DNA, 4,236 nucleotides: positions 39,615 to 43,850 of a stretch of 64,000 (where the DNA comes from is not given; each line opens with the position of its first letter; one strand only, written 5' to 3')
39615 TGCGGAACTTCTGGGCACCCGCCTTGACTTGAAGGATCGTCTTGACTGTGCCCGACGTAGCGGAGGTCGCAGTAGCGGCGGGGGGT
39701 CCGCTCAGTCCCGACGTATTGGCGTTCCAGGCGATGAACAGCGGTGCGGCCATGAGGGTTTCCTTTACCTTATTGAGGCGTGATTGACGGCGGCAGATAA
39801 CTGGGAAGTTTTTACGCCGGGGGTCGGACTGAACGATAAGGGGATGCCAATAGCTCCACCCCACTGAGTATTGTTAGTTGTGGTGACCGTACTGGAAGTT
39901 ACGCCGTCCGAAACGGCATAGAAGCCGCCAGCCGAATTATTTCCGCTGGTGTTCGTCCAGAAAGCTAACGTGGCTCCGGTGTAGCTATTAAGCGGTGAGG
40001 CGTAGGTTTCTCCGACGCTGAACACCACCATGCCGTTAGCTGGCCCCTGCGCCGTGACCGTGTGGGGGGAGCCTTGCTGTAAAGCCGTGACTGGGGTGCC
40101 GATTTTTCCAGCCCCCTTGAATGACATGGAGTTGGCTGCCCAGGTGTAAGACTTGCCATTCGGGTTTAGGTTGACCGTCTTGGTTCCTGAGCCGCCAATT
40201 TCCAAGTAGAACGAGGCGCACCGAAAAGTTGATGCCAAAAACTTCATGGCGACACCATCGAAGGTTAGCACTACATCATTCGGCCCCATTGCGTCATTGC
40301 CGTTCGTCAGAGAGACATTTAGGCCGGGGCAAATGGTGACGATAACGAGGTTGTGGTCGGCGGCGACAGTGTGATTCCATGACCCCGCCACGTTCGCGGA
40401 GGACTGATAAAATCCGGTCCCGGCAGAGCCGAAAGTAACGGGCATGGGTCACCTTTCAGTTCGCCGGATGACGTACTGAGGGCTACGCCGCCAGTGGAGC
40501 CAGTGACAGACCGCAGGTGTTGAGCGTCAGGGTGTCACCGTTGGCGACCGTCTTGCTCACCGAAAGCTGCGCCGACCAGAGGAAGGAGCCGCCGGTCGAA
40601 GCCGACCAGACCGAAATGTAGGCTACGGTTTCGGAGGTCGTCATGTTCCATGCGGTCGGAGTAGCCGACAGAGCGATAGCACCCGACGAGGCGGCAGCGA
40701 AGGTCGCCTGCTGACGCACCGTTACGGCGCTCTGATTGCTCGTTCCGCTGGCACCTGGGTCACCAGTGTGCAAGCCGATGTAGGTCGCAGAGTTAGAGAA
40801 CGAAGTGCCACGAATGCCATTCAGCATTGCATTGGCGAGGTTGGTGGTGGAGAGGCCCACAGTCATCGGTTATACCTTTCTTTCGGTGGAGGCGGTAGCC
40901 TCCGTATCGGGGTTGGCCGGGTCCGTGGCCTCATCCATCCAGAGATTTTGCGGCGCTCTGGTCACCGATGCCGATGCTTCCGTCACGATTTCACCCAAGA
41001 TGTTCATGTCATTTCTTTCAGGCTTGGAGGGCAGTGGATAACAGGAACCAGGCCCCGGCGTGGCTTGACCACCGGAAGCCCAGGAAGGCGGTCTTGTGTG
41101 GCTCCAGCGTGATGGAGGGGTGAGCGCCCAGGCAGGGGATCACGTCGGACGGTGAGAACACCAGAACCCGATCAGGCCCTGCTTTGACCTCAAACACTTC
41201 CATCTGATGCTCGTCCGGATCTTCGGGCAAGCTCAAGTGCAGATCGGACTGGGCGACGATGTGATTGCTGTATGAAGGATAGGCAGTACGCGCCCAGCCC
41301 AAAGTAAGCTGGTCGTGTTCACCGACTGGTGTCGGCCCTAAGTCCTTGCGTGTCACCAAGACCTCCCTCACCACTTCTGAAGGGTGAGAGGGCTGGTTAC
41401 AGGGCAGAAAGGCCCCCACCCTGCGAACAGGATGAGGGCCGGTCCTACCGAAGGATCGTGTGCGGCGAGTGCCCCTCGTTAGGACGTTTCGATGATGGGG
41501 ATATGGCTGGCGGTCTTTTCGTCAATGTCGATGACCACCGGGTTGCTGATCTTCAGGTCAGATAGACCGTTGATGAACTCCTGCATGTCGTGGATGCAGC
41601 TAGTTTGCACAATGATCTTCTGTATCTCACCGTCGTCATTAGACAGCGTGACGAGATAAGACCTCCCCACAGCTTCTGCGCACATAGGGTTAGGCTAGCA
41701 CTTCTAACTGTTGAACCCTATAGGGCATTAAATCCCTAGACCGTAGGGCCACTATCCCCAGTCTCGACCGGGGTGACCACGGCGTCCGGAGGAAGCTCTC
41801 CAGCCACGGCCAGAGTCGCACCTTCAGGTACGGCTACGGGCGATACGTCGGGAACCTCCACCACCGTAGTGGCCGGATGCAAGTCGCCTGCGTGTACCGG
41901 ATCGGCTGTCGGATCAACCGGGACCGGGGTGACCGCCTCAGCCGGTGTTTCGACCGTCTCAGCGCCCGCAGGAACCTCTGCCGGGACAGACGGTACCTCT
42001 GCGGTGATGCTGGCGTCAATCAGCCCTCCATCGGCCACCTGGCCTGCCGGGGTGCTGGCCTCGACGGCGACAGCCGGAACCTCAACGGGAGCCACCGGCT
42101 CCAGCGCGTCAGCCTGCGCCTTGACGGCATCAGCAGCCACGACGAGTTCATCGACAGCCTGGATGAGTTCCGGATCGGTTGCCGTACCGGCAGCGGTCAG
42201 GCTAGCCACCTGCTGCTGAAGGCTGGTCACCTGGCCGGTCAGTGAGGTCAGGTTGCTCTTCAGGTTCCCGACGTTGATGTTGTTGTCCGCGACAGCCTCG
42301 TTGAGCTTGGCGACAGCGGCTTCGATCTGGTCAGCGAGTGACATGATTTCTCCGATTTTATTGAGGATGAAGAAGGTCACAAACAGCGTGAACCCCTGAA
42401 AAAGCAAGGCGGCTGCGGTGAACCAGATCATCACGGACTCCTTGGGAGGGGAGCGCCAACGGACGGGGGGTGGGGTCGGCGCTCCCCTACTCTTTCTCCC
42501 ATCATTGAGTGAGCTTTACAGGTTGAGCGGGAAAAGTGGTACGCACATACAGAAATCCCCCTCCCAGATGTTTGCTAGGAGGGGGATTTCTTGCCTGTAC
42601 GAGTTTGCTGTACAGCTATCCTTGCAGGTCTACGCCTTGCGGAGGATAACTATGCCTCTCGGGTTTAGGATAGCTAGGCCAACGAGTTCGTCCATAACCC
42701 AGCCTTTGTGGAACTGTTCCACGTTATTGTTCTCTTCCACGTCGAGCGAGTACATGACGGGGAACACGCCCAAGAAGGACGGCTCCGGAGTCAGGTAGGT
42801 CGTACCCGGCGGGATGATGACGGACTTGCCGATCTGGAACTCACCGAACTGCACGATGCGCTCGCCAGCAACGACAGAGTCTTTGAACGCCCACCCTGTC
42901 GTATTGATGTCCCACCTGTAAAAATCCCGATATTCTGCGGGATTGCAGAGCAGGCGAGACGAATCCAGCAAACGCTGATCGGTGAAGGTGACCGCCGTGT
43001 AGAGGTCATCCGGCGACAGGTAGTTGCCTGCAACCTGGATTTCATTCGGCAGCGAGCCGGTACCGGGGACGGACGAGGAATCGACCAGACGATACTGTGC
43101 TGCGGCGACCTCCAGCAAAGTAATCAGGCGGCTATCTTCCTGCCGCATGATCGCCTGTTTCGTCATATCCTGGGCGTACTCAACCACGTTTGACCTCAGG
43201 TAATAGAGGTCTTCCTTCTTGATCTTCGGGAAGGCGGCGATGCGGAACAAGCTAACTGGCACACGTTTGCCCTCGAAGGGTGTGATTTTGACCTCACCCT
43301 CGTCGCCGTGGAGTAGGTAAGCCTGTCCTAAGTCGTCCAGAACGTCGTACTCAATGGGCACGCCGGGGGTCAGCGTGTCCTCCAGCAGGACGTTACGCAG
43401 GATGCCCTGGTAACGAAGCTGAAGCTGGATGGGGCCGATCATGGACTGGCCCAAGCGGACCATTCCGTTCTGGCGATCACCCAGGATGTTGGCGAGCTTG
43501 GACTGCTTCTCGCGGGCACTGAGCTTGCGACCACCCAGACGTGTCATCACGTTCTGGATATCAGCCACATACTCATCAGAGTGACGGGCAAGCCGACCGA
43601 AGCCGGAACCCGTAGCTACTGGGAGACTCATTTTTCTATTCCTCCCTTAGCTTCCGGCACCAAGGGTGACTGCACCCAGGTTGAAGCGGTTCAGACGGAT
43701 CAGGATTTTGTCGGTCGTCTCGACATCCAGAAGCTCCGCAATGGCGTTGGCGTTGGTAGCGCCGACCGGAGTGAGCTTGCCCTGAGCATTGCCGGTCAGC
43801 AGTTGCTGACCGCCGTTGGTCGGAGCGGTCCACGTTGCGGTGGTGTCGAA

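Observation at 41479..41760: Moron-like insertion: an AT-richer 68-aa gene with its own leaderless-type promoter and palindromic elements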

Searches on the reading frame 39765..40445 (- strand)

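Call 8: search_protein_families(library=phrogs, proteins=[window:39765-40445:-], max_evalue=0.01)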
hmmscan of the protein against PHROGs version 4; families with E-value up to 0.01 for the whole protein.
window:39765-40445:- (226 aa): 1 family
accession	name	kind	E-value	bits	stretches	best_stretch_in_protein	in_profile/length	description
phrog_553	-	tail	3e-13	50.4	1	56-205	156-312/512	minor tail protein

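Call 30: search_protein_families(library=pfam, proteins=[window:39765-40445:-], max_evalue=0.1)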
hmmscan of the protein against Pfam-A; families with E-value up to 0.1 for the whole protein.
window:39765-40445:- (226 aa): 0 families

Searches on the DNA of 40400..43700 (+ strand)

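Call 7: search_dna_similar(query=window:40400-43700:+, collection=phages, mode=distant, max_rows=30)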
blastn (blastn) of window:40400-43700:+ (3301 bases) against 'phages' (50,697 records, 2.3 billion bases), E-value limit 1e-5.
Records with a match: 240; places in all: 240; records where one place covers at least 80% of the query: 0.
Best place of each record, by identity: 60-80% 240.
By first word of the organism name: Mycobacterium 226; Gordonia 9; Rhodococcus 4; Mycolicibacterium 1.
By host as written in the record: Mycobacterium smegmatis mc2 155 165; Mycobacterium smegmatis mc#155 32; Mycobacterium sp. 7; Gordonia terrae 3612 6; - 4; Mycobacterium smegmatis mc2155 4; Mycobacterium smegmatius mc2 155 3; Gordonia terrae CAG3 3; and 10 more.
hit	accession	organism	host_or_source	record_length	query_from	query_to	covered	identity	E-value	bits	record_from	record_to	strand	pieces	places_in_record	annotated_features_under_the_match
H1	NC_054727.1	Mycobacterium phage Phrappuccino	Mycobacterium smegmatis mc#155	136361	2235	3211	30%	74.8%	9e-179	635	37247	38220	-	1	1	55: major head protein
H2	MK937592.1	Mycobacterium phage Phrappuccino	Mycobacterium smegmatis mc#155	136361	2235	3211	30%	74.8%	9e-179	635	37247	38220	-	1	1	55: major capsid protein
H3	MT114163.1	Mycobacterium phage Settecandela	Mycobacterium smegmatis mc#155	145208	2235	3211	30%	74.8%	9e-179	635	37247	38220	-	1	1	55: major capsid protein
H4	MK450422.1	Mycobacterium phage RoMag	Mycobacterium smegmatis mc2 155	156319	2228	3138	28%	77.4%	0e+0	695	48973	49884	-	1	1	94: major capsid protein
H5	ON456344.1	Mycobacterium phage Mikro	Mycobacterium smegmatis mc2 155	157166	2228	3138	28%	77.4%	0e+0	695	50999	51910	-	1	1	97: major capsid protein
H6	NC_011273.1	Mycobacterium phage Myrna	Mycobacterium smegmatis str. MC2 155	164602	2231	3142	28%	77.2%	0e+0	694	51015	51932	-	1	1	99: major head protein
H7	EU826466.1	Mycobacterium phage Myrna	Mycobacterium sp.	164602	2231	3142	28%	77.2%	0e+0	694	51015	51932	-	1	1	99: hypothetical protein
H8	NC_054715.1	Mycobacterium phage Bigswole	Mycobacterium smegmatis mc2 155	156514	2228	3138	28%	77.1%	0e+0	682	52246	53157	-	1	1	major head protein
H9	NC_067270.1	Mycobacterium phage I3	Mycobacterium smegmatis SN2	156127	2228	3138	28%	77.1%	0e+0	682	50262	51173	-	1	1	105: major head protein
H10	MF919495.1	Mycobacterium phage Bigswole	Mycobacterium smegmatis mc2 155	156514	2228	3138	28%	77.1%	0e+0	682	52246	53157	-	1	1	major capsid protein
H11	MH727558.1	Mycobacterium phage Salacia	Mycobacterium smegmatis mc2 155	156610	2228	3138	28%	77.1%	0e+0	682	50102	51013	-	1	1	103: major capsid protein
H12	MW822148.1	Mycobacterium phage I3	Mycobacterium smegmatis SN2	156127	2228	3138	28%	77.1%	0e+0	682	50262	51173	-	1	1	105: major capsid protein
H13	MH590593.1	Mycobacterium phage Rabinovish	Mycobacterium smegmatis mc2 155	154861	2232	3138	27%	77.4%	0e+0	694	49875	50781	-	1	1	96: major capsid protein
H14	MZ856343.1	Mycobacterium phage EasyJones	Mycobacterium smegmatis mc#155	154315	2235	3138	27%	77.7%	0e+0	702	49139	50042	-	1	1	102: major capsid protein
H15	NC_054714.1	Mycobacterium phage Phabba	Mycobacterium smegmatis mc2 155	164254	2228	3142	28%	76.7%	0e+0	682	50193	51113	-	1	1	major head protein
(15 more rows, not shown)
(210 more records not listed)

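Call 9: get_annotated_region(hit=H1, flank=5000)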
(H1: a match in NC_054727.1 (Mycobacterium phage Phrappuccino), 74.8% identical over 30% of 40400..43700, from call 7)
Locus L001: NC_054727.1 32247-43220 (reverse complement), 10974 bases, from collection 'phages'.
description: Mycobacterium phage Phrappuccino, complete genome.
organism: Mycobacterium phage Phrappuccino (NCBI taxid 2591223)
taxonomy: Viruses; Duplodnaviria; Heunggongvirae; Uroviricota; Caudoviricetes; Phrappuccinovirus; Phreappuccinovirus Phrappuccino
host: Mycobacterium smegmatis mc#155; source: soil; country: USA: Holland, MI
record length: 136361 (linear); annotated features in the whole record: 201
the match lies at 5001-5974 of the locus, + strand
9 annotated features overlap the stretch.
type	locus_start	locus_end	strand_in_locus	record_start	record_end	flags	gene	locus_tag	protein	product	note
CDS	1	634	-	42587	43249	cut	60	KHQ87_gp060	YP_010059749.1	hypothetical protein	gp60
CDS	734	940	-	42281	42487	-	59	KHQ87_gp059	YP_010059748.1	hypothetical protein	gp59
CDS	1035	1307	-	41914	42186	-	58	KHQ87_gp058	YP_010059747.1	hypothetical protein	gp58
CDS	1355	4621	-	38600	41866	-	57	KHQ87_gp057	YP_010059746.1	hypothetical protein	gp57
CDS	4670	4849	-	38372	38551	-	56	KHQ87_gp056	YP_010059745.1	hypothetical protein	gp56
CDS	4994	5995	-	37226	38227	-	55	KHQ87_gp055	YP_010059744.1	major head protein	-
CDS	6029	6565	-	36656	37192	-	54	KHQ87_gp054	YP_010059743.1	hypothetical protein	gp54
CDS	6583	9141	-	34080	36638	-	53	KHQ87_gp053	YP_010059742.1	hypothetical protein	gp53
CDS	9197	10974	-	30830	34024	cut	52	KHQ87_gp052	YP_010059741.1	LysM domain containing protein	-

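Call 10: get_annotated_region(hit=H6, flank=5000)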
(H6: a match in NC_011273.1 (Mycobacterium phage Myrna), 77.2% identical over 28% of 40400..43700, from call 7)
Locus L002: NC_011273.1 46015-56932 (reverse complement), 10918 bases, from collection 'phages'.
description: Mycobacterium phage Myrna, complete genome.
organism: Mycobacterium phage Myrna (NCBI taxid 546805)
taxonomy: Viruses; Duplodnaviria; Heunggongvirae; Uroviricota; Caudoviricetes; Ceeclamvirinae; Myrnavirus; Myrnavirus myrna
host: Mycobacterium smegmatis str. MC2 155; source: -; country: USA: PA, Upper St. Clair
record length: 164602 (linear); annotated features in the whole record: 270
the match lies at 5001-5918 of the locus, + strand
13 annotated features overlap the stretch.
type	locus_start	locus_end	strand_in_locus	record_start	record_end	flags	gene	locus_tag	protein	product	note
CDS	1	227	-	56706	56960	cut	108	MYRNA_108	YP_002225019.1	gp108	-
CDS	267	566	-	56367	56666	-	107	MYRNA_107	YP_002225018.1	gp107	-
CDS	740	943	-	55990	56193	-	106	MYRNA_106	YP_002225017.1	gp106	-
CDS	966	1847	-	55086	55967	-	105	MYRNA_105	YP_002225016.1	gp105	-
CDS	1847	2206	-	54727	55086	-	104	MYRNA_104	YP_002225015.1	gp104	-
CDS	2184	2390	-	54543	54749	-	103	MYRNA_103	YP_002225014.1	gp103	-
CDS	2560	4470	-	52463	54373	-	102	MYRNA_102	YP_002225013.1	gp102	-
CDS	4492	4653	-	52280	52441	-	101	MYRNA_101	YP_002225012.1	gp101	-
CDS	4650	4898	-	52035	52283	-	100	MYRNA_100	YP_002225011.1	gp100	-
CDS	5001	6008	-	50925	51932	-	99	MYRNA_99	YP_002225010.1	major head protein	-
CDS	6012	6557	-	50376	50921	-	98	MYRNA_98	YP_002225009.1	gp98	-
CDS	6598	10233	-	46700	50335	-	97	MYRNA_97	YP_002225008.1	gp97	tape measure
CDS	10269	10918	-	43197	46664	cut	96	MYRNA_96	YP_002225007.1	gp96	-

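Call 91: search_rna_families(source=window, start=40800, end=42000, threshold=evalue, max_evalue=1)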
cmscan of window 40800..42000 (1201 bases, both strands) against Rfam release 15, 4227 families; matches with E-value up to 1: 0.
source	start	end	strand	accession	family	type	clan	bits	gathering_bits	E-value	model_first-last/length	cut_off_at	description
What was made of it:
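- Tried and rejected: Rfam gives no hit in 40800-42000 at E <= 1 (call 91).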

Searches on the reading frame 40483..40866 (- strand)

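Call 8: search_protein_families(library=phrogs, proteins=[window:40483-40866:-], max_evalue=0.01)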
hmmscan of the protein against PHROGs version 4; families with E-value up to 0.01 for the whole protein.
window:40483-40866:- (127 aa): 1 family
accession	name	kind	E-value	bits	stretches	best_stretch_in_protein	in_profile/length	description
phrog_240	-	head and packaging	1.4e-31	110.9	1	3-126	60-190/200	head protein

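Call 30: search_protein_families(library=pfam, proteins=[window:40483-40866:-], max_evalue=0.1)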
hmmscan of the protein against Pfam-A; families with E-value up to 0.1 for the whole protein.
window:40483-40866:- (127 aa): 1 family
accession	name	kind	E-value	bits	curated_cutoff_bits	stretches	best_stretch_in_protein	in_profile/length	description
PF23140.1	Gp80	-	6.1e-24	85.2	27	1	7-122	3-127/128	Podophage GP4 fiber I protein gp80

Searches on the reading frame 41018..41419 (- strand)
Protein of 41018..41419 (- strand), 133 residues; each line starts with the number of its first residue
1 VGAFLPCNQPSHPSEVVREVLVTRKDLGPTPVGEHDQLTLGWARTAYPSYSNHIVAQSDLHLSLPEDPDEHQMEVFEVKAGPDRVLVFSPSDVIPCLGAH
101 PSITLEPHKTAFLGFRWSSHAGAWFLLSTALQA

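Call 8: search_protein_families(library=phrogs, proteins=[window:41018-41419:-], max_evalue=0.01)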
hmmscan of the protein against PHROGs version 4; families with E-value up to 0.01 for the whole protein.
window:41018-41419:- (133 aa): 0 families

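Call 30: search_protein_families(library=pfam, proteins=[window:41018-41356:-], max_evalue=0.1)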
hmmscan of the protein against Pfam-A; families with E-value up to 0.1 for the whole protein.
window:41018-41356:- (112 aa): 0 families

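Call 86: search_dna_similar(query=window:41018-41356:-, collection=phages, mode=protein, max_evalue=0.001, max_rows=12, rows=spread)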
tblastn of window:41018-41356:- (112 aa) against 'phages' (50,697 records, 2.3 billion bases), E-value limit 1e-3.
No match.
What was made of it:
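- Tried and rejected: It has no homologue among isolated phages, so it gives no functional lead (call 86).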

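Call 95: search_protein_families(library=padloc, proteins=[window:41018-41356:-], max_evalue=0.1)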
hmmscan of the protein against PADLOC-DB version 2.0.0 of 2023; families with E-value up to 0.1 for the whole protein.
window:41018-41356:- (112 aa): 0 families
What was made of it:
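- On Anti-phage defence proteins (PADLOC): There are no hits for the 68-aa or the 112-aa protein (call 95).
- PADLOC gives no hit (call 95).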
